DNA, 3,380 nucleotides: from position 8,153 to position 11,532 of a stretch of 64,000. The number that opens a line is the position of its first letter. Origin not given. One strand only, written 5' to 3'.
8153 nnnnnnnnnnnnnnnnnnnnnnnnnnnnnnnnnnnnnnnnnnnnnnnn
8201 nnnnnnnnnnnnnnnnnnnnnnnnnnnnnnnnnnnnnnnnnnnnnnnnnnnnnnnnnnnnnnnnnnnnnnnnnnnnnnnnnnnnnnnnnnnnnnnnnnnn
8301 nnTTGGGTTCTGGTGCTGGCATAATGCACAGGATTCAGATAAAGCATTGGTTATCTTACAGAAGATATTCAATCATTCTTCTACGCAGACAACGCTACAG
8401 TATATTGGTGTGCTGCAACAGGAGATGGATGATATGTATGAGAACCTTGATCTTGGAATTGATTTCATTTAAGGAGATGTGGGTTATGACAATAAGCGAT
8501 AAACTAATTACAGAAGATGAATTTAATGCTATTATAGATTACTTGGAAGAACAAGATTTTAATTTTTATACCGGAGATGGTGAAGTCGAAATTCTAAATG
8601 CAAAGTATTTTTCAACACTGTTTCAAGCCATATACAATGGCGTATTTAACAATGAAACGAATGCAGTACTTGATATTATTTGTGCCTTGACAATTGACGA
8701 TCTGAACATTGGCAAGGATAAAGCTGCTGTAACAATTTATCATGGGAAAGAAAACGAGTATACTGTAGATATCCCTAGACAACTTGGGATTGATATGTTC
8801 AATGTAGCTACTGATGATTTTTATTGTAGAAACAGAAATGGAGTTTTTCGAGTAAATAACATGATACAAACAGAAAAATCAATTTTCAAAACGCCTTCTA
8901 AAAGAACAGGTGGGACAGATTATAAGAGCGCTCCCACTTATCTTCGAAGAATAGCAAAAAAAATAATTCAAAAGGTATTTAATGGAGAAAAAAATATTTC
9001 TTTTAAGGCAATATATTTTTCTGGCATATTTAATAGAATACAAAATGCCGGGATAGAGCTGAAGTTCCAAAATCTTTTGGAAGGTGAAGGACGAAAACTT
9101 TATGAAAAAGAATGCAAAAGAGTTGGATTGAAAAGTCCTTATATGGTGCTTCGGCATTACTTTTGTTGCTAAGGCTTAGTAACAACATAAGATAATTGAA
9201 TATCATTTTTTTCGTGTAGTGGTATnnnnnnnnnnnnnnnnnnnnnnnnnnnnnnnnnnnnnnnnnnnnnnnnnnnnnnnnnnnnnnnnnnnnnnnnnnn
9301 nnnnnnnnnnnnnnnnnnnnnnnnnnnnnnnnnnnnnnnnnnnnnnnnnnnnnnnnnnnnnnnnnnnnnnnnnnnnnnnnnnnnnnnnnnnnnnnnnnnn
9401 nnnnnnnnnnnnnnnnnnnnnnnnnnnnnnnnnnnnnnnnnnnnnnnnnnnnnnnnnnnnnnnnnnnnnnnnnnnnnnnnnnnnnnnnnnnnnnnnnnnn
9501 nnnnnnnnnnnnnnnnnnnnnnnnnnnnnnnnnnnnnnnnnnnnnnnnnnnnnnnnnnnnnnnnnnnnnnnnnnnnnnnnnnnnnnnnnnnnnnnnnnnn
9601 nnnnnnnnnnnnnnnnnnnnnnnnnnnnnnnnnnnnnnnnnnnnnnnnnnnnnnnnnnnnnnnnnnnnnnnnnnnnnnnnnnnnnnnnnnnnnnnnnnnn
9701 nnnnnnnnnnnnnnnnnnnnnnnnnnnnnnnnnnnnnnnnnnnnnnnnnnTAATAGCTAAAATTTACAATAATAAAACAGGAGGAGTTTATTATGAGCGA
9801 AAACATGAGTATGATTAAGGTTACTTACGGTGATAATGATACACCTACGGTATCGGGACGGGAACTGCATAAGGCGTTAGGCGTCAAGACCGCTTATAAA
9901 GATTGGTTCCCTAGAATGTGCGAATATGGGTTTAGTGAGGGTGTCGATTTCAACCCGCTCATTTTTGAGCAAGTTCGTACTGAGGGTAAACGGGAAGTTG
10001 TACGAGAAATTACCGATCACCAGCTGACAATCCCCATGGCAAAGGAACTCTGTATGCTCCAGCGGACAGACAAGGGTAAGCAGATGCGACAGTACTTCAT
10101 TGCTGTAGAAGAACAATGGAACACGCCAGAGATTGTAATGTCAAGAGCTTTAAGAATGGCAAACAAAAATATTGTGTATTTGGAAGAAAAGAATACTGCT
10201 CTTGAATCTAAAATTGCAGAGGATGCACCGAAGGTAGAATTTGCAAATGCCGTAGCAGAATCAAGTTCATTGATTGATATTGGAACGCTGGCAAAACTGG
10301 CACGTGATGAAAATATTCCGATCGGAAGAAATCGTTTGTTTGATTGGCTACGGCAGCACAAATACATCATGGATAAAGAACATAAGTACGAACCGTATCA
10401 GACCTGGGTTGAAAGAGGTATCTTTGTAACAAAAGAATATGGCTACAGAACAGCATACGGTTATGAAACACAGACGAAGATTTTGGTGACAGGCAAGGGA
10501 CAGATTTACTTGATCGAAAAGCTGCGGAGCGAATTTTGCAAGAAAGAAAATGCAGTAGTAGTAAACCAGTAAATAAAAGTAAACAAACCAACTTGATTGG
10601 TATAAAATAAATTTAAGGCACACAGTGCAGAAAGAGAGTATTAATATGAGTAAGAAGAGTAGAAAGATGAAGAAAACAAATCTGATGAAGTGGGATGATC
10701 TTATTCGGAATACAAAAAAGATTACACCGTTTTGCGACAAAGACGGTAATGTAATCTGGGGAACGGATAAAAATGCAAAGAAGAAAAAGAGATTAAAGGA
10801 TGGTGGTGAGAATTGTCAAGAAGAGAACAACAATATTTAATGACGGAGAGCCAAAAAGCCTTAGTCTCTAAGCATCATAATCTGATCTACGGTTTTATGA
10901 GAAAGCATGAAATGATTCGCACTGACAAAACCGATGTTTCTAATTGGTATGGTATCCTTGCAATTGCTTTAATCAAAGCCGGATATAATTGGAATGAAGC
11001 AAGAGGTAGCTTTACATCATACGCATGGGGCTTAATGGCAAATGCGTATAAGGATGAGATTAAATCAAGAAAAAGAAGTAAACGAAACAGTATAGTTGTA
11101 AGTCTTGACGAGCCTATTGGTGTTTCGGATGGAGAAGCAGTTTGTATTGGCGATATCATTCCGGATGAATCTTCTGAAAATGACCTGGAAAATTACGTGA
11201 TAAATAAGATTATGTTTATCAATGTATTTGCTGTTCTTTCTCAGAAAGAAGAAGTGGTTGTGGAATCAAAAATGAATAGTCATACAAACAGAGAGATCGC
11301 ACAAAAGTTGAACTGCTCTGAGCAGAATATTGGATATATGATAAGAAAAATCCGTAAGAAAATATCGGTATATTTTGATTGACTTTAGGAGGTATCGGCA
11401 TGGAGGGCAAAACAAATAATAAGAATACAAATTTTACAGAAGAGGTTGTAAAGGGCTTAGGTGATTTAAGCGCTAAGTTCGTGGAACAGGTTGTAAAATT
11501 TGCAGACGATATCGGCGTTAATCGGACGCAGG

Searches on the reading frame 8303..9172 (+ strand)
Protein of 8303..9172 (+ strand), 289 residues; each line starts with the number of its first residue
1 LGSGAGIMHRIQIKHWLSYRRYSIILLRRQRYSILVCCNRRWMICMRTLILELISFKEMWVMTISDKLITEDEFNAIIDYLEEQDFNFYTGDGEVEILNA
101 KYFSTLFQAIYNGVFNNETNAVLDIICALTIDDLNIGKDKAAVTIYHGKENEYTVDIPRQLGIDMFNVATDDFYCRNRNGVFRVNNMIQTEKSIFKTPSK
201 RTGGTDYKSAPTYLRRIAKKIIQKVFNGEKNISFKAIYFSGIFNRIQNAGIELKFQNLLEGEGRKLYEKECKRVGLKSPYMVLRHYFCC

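Call 10: search_protein_families(library=phrogs, proteins=[window:8303-9172:+], max_evalue=0.01)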
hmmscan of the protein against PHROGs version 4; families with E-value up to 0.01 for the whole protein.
window:8303-9172:+ (289 aa): 1 family
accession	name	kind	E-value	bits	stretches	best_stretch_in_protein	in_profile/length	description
phrog_274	-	DNA, RNA and nucleotide metabolism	0.0057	17.5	1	58-159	5-113/192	DNA endonuclease V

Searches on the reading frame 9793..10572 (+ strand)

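Call 35: search_protein_families(library=phrogs, proteins=[window:9793-10572:+], max_evalue=0.00001)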
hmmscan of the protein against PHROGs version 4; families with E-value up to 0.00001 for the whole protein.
window:9793-10572:+ (259 aa): 8 families
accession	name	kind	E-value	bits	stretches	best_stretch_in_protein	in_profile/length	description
phrog_63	-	transcription regulation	2.1e-59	203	1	2-252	115-363/431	anti-repressor Ant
phrog_130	-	transcription regulation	8.2e-27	95.3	1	130-247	292-411/480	anti-repressor Ant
phrog_5817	-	transcription regulation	4.9e-26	93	1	5-133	12-136/210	anti-repressor Ant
phrog_9438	-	transcription regulation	5.7e-26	91.8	1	139-249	3-116/121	anti-repressor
phrog_6904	-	unknown function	2.5e-18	67.2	1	7-90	5-90/95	-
phrog_373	-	transcription regulation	2.2e-17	64.4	1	4-140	84-224/373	anti-repressor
phrog_377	-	transcription regulation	1.2e-14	55.6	1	13-113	14-113/213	anti-repressor Ant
phrog_14211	-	transcription regulation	6.3e-10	40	1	64-109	86-131/234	anti-repressor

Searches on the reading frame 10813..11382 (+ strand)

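Call 35: search_protein_families(library=phrogs, proteins=[window:10813-11382:+], max_evalue=0.00001)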
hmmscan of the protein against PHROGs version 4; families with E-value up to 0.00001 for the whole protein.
window:10813-11382:+ (189 aa): 2 families
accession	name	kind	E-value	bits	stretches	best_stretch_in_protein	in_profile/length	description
phrog_351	-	transcription regulation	4.1e-18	66.4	1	10-184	501-722/928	RNA polymerase sigma factor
phrog_1740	-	transcription regulation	2.9e-06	27.1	1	52-188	90-216/567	RNA polymerase sigma factor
